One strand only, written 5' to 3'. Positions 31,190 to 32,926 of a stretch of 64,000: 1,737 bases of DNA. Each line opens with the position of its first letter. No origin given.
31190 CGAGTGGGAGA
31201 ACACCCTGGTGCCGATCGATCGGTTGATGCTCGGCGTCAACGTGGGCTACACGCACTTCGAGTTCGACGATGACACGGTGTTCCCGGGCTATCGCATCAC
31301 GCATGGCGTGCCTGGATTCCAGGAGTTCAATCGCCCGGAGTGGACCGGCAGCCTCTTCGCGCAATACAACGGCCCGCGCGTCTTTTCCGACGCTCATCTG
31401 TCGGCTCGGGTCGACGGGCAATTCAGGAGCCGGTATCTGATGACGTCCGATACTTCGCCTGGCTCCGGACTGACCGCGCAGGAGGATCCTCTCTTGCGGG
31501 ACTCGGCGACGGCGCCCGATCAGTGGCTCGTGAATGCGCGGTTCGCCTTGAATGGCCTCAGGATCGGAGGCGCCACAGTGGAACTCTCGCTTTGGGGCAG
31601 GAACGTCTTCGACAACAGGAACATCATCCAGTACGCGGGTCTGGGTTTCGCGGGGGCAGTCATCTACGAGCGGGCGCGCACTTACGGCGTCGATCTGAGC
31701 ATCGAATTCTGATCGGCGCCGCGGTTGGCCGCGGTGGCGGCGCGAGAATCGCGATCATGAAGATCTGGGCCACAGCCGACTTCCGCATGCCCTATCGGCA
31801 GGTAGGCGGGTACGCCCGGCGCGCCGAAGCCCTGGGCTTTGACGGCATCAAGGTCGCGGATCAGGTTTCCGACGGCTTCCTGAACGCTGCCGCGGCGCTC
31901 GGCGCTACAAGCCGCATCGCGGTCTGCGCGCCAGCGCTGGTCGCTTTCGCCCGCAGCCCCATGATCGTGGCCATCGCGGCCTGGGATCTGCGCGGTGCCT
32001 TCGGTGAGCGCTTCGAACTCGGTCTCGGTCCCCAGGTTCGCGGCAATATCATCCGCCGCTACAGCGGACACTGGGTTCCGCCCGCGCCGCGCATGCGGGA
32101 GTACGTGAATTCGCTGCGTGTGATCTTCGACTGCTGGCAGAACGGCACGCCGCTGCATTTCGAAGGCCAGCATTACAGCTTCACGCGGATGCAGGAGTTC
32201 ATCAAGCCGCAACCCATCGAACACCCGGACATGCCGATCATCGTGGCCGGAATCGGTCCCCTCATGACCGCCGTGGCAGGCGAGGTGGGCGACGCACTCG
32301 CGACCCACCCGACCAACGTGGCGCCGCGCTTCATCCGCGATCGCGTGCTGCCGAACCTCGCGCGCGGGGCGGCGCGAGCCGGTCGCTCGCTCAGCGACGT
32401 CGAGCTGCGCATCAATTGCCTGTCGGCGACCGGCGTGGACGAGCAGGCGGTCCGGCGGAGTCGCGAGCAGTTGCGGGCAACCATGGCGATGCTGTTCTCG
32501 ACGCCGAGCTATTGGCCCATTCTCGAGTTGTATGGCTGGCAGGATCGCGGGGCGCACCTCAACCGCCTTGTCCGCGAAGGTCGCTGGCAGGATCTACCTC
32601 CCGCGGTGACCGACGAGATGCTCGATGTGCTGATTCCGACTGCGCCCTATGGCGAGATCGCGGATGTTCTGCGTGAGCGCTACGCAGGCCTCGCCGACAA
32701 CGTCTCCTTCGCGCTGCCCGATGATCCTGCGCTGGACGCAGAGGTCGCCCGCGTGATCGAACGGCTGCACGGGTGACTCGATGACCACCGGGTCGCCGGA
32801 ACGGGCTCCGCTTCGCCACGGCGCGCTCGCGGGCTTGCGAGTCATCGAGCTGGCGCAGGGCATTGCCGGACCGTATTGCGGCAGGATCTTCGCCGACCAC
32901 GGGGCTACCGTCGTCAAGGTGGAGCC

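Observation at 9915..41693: Recurring 19-nt partly palindromic motif upstream of at least five plus-strand transcription units of the catabolic island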

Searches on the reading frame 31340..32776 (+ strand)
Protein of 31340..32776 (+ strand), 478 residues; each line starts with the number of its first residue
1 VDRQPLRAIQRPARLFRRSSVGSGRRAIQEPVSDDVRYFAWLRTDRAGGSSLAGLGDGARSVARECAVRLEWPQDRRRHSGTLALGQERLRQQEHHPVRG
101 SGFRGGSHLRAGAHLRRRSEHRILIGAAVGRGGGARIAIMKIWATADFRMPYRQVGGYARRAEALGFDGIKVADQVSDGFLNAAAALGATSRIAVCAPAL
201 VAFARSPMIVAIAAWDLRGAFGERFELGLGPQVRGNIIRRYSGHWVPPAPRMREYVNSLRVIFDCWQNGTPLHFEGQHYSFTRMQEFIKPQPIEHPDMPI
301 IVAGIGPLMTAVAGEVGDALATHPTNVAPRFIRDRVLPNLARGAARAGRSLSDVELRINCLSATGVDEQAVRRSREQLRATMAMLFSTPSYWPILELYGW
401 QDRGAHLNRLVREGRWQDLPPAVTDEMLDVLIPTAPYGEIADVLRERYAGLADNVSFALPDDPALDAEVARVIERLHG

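Call 11: search_protein_families(library=pfam, proteins=[window:31340-32776:+])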
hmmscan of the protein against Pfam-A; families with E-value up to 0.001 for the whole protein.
window:31340-32776:+ (478 aa): 1 family
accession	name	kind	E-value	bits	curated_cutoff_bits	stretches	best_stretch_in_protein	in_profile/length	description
PF00296.26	Bac_luciferase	-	6.8e-45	154.2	27.9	1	150-450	20-310/314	Luciferase-like monooxygenase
